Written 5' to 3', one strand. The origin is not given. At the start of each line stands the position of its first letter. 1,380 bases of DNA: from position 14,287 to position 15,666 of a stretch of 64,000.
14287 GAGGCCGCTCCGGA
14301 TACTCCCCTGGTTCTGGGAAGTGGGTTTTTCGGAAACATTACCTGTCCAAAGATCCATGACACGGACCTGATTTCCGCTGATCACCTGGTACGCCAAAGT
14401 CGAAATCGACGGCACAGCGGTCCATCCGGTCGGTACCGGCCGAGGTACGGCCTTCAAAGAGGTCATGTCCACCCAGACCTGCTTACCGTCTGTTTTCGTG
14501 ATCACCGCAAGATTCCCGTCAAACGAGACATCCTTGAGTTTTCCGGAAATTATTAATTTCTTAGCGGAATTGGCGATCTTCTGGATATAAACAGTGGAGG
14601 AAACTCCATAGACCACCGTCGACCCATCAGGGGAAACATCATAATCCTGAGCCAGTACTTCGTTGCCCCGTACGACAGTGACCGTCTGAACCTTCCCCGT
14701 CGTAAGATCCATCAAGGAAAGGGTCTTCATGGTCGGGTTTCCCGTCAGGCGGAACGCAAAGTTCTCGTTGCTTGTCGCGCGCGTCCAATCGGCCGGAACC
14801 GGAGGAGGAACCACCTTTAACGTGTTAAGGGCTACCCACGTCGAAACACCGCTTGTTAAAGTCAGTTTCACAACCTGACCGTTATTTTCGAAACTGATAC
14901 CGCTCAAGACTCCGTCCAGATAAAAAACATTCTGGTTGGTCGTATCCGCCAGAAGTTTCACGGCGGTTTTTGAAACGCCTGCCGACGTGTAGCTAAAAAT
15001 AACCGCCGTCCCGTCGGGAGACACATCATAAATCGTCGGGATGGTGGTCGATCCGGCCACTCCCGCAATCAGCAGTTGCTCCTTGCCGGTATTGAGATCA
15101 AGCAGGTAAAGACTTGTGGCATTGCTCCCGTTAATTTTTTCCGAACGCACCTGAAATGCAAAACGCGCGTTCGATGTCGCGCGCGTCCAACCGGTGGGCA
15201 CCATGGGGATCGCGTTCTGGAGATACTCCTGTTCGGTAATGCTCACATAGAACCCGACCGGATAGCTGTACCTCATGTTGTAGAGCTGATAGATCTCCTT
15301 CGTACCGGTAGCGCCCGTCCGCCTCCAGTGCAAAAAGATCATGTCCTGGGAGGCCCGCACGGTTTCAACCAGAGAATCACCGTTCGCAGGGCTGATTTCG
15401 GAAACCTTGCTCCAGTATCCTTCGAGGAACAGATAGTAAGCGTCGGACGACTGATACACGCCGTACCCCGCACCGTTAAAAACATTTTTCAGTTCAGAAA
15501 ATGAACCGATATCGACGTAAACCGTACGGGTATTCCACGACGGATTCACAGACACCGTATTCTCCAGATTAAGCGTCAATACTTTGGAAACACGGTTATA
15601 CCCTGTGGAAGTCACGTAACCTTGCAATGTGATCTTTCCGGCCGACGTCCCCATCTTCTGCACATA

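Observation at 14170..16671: Secreted 833-aa protein built from five tandem repeats of a previously unrecognised module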

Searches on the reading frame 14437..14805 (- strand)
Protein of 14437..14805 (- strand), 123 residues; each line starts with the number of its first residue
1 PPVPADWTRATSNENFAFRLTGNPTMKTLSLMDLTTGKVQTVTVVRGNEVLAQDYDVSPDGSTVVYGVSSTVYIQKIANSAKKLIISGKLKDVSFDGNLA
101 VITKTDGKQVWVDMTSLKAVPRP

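Call 20: search_protein_representatives(alignment_id=A2)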
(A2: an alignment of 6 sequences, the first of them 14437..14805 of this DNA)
Query: 6 sequences, 138 profile positions. Proteins with E-value up to 0.001 (for the whole library): 2017; up to 1e-10: 233; up to 1e-30: 36. The best 150 are listed.
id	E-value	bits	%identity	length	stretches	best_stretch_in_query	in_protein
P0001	4.5e-182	612.7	-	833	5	1-137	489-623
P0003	2.4e-150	510.0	-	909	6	1-138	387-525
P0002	4.1e-108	373.2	-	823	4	1-138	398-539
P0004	3.3e-99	344.3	-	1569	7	1-132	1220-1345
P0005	7.8e-93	323.7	-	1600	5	3-136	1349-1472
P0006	3.1e-91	318.5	-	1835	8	1-106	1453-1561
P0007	3.4e-80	282.8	-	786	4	2-135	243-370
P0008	5.3e-79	278.9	-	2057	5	1-111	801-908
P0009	4.5e-75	266.2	-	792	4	1-113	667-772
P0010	1.3e-59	216.1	-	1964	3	1-135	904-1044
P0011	6.1e-59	213.9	-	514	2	2-123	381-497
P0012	8.1e-54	197.3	-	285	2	3-137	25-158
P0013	1.8e-53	196.2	-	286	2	1-135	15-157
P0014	7.1e-53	194.2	-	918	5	1-135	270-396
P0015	1.3e-51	190.1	-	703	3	2-136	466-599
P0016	9.1e-50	184.2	-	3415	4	1-134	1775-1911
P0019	4.4e-44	165.8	-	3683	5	2-126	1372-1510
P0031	1.3e-34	135.1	-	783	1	1-134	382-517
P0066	1.3e-19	86.5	-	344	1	1-135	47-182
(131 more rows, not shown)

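Call 29: search_protein_families(library=pfam, proteins=[P0003, P0004, P0005, P0007, P0008, P0010, P0031], max_evalue=0.001)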
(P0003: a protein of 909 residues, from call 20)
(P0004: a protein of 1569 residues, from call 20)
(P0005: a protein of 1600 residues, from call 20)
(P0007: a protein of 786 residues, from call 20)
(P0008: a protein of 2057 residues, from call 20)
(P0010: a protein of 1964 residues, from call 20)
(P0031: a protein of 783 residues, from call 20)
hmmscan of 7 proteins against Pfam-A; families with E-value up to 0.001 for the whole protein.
P0003 (909 aa): 2 families
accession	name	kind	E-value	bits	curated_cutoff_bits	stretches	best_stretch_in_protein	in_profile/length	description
PF23414.1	Beta-prop_EML_2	-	3.3e-05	23.8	90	0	481-615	33-160/266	Echinoderm microtubule-associated protein second beta-propeller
PF07676.18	PD40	-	0.00025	21.3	20.9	0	164-184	15-36/38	WD40-like Beta Propeller Repeat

P0004 (1569 aa): 0 families

P0005 (1600 aa): 0 families

P0007 (786 aa): 0 families

P0008 (2057 aa): 3 families
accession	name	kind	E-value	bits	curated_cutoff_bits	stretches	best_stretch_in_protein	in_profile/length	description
PF13229.12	Beta_helix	-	7.7e-18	65.1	25.9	2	216-360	1-137/158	Right handed beta helix region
PF05048.19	NosD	-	0.00014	21.8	23.6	1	166-340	16-179/212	Periplasmic copper-binding protein (NosD)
PF17161.10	DUF5123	-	0.00054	21.5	35.1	0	273-377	2-103/113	Domain of unknown function (DUF5123)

P0010 (1964 aa): 1 family
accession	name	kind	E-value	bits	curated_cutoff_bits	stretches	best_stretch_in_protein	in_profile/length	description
PF07285.16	DUF1444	-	0.0009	19.3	23.8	0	1883-1911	100-128/264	Protein of unknown function (DUF1444)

P0031 (783 aa): 3 families
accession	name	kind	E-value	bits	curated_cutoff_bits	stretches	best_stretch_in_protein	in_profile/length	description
PF05048.19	NosD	-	7e-10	39.1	23.6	1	144-338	7-182/212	Periplasmic copper-binding protein (NosD)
PF13229.12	Beta_helix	-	1e-09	38.6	25.9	1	185-311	26-149/158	Right handed beta helix region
PF17161.10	DUF5123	-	5.6e-06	27.9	35.1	0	285-370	23-101/113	Domain of unknown function (DUF5123)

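Call 44: list_cluster_members(proteins=[P0003, P0004, P0005, P0006, P0007, P0008, P0010, P0016, P0019, P0066])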
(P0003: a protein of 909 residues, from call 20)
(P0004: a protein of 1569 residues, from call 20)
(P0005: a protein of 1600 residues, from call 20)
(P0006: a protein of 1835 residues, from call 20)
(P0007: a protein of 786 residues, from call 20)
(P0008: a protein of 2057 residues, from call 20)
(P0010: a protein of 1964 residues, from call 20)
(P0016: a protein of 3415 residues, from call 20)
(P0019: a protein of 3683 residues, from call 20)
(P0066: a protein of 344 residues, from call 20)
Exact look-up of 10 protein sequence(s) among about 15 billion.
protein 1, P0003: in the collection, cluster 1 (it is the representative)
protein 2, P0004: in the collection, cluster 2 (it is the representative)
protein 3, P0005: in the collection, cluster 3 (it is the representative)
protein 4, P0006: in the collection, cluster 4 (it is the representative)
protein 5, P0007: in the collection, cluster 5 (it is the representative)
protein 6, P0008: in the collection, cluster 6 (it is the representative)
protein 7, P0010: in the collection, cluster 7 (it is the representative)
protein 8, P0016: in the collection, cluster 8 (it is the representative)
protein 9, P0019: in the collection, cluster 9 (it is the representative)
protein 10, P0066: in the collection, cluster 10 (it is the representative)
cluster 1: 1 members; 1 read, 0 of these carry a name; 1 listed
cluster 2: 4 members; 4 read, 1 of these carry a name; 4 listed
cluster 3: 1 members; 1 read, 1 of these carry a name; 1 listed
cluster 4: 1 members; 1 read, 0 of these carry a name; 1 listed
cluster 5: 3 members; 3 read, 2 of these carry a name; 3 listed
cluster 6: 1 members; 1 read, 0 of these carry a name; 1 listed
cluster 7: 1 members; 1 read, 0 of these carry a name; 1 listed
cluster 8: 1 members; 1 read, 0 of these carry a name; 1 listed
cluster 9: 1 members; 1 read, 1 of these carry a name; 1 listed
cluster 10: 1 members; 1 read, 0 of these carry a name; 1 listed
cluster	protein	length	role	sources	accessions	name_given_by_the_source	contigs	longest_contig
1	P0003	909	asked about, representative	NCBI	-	-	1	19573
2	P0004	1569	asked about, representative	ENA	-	-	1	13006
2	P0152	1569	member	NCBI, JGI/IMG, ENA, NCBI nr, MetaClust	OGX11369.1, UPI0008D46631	MAG: hypothetical protein A2351_00620 [Omnitrophica bacterium RIFOXYB12_FULL_50_7] | status=active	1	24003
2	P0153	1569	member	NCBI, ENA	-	-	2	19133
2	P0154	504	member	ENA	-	-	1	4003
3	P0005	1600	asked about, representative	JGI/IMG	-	hypothetical protein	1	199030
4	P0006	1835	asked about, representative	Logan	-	-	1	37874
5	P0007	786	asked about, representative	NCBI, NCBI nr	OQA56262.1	MAG: hypothetical protein BWY42_01096 [Candidatus Omnitrophica bacterium ADurb.Bin277]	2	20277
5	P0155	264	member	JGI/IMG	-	hypothetical protein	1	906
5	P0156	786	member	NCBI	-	-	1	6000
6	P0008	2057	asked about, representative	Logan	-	-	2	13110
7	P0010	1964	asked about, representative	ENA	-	-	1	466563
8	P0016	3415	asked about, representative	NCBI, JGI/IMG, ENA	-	-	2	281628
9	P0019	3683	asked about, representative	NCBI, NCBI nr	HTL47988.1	MAG TPA: hypothetical protein VL688_08030 [Verrucomicrobiae bacterium] | hypothetical protein [Verrucomicrobiae bacterium]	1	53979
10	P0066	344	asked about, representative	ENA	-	-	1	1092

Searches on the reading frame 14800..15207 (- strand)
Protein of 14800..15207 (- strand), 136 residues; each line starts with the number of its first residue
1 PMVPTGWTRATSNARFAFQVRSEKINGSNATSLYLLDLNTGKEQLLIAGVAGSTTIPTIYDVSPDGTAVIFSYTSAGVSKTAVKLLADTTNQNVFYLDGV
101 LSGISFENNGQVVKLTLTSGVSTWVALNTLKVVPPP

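Call 27: search_solved_structures(query=A3, max_evalue=10, show_alignments=2)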
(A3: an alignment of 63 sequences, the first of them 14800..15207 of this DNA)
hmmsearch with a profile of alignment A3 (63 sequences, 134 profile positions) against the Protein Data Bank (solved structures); distinct sequences matched with E-value up to 10: 28.
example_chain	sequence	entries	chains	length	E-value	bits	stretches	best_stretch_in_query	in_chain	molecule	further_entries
7mx5_A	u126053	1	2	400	5.5e-06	29.6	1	25-78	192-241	Tol-Pal system protein TolB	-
6pnv_A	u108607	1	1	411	7.1e-06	29.2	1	12-72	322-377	Tol-Pal system protein TolB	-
4r40_A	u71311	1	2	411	7.5e-06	29.1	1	21-72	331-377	Protein TolB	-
4pwz_A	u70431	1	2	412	7.6e-06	29.1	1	21-72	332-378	Protein TolB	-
1crz_A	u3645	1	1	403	8.7e-06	28.9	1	11-72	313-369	TOLB PROTEIN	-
2w8b_B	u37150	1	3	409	1e-05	28.7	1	11-72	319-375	PROTEIN TOLB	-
2hqs_A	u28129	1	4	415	1e-05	28.7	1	11-72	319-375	Protein tolB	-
4jml_A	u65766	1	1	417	1.1e-05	28.6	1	11-72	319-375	Protein TolB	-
7nst_E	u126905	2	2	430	1.3e-05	28.4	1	11-72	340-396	Tol-Pal system protein TolB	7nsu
3iax_A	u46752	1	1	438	1.3e-05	28.3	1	11-72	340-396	Protein tolB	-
1c5k_A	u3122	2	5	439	1.3e-05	28.3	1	11-72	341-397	PROTEIN (TOLB PROTEIN) | PROTEIN TOLB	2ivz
2w8b_A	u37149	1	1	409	8.3e-05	25.8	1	12-72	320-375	PROTEIN TOLB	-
9h2q_B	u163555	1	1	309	9.5e-05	25.6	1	25-66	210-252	Autophagy-related protein 16-1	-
7mq8_LS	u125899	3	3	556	0.0016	21.6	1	22-129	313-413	U3 small nucleolar RNA-associated protein 18 homolog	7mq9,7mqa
5nuv_A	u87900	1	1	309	0.0076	19.4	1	25-68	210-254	Autophagy-related protein 16-1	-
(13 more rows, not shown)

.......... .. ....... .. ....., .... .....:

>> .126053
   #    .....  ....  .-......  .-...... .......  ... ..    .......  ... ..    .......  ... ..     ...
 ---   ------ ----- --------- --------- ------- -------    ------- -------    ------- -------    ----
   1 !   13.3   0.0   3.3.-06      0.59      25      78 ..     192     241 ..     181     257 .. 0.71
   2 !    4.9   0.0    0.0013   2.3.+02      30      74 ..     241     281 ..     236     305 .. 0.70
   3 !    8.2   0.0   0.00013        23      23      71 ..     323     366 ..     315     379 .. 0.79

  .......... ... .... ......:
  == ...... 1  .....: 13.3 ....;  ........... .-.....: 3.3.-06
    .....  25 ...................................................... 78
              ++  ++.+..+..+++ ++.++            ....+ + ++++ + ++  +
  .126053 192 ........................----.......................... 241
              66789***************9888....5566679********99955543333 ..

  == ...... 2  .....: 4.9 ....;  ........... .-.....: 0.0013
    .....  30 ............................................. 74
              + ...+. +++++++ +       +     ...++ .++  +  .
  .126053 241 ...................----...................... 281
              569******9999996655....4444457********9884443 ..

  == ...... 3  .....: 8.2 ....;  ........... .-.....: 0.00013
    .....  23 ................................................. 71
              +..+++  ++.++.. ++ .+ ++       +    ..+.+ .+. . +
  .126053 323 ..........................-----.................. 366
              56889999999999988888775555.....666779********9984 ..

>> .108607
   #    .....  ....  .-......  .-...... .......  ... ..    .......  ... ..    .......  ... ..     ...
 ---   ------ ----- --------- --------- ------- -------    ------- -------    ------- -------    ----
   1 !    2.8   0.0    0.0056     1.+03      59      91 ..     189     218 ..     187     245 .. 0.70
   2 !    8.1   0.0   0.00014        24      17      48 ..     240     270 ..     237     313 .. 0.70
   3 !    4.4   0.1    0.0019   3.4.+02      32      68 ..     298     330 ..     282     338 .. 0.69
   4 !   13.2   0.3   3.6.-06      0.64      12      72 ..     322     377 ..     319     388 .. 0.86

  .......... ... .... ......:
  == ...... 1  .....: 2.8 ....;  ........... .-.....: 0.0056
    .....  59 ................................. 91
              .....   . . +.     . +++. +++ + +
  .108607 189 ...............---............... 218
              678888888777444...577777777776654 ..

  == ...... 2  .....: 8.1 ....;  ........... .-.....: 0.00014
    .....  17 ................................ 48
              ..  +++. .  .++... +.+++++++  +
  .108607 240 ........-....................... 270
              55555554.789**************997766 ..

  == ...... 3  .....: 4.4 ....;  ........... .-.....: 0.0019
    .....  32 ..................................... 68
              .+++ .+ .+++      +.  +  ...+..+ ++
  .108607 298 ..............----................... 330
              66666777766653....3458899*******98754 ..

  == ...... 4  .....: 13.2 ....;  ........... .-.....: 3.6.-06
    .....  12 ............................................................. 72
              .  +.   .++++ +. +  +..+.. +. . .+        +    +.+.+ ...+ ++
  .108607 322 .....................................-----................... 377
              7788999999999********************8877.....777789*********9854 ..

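Call 28: search_protein_families(library=pfam, alignment_id=A3, max_evalue=0.01)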
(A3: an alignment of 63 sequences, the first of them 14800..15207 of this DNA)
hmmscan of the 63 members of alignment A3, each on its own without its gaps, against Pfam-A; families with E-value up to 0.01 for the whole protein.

A. member 1, window:14800-15207:- (136 aa): 0 families

B. families by the number of members that match (of 63 scanned): 3 families
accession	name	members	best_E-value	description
PF00930.27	DPPIV_N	1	0.0014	Dipeptidyl peptidase IV (DPP IV) N-terminal region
PF12706.13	Lactamase_B_2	1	0.0019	Beta-lactamase superfamily domain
PF15644.12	Gln_amidase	1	0.0099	Papain fold toxin 1, glutamine deamidase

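Call 30: predict_structure(alignment_id=A3)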
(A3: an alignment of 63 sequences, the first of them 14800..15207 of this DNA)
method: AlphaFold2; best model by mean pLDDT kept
length: 136 residues; sequences in the alignment: 63
mean_pLDDT: 95.6   pTM: 0.88
mean pLDDT of the five models: 95.6, 95.5, 95.5, 95.2, 94.9
residues with pLDDT >= 90: 122; 70-90: 14; 50-70: 0; < 50: 0
segments of 3 or more residues with pLDDT < 50: none
pLDDT, mean of each block of 10 residues (from residue 1): 98 98 93 97 94 89 98 95 92 94 97 98 97 96
secondary structure, 60 per line:
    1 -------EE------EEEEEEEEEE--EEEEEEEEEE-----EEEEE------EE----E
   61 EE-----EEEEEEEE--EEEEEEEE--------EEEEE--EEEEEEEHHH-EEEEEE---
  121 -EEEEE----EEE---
elements in order: E16-25 E28-37 E43-47 E60-62 E68-75 E78-85 E94-98 E101-107 E112-117 E122-126 E131-133

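Call 42: find_homologous_proteins(query=A3, max_evalue=1e-10)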
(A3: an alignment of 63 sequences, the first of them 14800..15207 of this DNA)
Query A3 (63 sequences) (136 aa, profile of the alignment): 2 proteins with E <= 1e-10 among 8000 candidates.
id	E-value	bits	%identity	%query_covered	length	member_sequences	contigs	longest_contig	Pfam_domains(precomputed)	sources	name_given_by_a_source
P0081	2.8e-22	97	39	78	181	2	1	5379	-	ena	-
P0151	2.6e-15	74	36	58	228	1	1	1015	-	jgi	jgi:hypothetical protein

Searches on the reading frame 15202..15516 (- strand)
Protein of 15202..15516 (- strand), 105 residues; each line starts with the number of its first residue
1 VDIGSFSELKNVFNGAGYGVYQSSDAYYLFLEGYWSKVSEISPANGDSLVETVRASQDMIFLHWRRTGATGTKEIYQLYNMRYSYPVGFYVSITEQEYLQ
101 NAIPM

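Call 76: search_solved_structures(query=A5, max_evalue=10)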
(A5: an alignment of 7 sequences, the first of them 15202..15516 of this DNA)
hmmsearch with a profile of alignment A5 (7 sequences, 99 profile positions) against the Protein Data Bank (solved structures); distinct sequences matched with E-value up to 10: 3.
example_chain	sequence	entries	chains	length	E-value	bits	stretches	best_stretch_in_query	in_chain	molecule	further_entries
3nnr_A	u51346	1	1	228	0.98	12.8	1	56-91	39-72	Transcriptional regulator, TetR family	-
4rny_A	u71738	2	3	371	1.3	12.5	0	9-63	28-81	Conserved hypothetical secreted protein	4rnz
3aak_A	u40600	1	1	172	1.3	12.5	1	70-97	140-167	Programmed cell death protein 6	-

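Call 78: search_protein_families(library=pfam, alignment_id=A5, max_evalue=1)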
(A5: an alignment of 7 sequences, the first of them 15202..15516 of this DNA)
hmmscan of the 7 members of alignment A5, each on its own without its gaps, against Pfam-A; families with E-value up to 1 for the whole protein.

A. member 1, window:15202-15516:- (105 aa): 0 families

B. families by the number of members that match (of 7 scanned): 1 family
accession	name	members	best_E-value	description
PF18059.6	Csd3_N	1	0.14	Csd3 N-terminal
